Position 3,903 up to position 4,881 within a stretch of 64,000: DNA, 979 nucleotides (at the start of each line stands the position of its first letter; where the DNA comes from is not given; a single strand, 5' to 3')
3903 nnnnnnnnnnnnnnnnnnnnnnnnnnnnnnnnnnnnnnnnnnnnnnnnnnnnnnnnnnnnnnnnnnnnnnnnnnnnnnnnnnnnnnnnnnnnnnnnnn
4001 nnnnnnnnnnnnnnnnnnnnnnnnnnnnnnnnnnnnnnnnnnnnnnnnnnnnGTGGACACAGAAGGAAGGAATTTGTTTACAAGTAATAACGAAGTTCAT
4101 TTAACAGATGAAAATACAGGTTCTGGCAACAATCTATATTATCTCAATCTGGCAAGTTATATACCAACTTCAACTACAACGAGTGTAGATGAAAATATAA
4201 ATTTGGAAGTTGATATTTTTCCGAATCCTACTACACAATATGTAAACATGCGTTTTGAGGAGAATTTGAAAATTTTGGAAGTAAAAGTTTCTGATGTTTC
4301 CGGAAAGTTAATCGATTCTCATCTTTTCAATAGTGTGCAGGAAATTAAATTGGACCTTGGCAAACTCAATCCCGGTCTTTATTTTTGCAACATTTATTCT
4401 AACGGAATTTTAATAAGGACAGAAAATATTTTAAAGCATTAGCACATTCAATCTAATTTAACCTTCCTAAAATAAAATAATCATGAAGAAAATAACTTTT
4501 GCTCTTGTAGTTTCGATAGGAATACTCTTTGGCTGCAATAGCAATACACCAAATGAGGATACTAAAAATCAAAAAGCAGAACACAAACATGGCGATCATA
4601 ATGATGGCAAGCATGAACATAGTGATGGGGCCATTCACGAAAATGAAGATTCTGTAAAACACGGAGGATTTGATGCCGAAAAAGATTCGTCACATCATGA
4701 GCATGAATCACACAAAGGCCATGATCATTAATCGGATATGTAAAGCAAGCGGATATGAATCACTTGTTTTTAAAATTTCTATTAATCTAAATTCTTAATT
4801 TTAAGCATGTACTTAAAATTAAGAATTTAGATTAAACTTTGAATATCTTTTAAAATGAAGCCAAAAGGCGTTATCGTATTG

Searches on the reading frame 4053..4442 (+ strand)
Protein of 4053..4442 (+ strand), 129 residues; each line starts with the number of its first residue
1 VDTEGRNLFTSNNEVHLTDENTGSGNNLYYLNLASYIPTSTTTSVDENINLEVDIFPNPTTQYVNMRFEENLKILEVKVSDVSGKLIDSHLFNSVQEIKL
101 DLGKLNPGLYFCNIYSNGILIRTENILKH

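Call 58: search_protein_families(library=ncbifam, max_evalue=0.01, proteins=[window:4053-4442:+])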
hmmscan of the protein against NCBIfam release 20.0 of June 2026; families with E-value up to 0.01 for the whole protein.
window:4053-4442:+ (129 aa): 4 families
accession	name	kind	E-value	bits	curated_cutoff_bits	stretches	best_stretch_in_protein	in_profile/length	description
TIGR04183.1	Por_Secre_tail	domain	3e-09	36.7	23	1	55-126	1-69/72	T9SS type A sorting domain-containing protein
NF038113.1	T9SSA_dep_M36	equivalog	1.8e-08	33.1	885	1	43-120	783-861/869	T9SS-dependent M36 family metallopeptidase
NF052323.1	T9SSA_dep_M6i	equivalog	4.9e-05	21.5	600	1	55-115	960-1025/1043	T9SS-dependent M6-like inactivated metalloprotease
NF033707.1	T9SS_sortase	equivalog_domain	0.0083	13.8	420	1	51-93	997-1043/1095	type IX secretion system sortase PorU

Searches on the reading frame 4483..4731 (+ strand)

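Call 58: search_protein_families(library=ncbifam, max_evalue=0.01, proteins=[window:4483-4731:+])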
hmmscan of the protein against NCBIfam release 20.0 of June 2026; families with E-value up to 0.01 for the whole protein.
window:4483-4731:+ (82 aa): 1 family
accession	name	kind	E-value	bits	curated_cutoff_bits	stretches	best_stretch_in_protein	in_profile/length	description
NF041428.1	TrsH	subfamily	0.0011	19.1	150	1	1-53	1-52/149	TrsH/TraH family protein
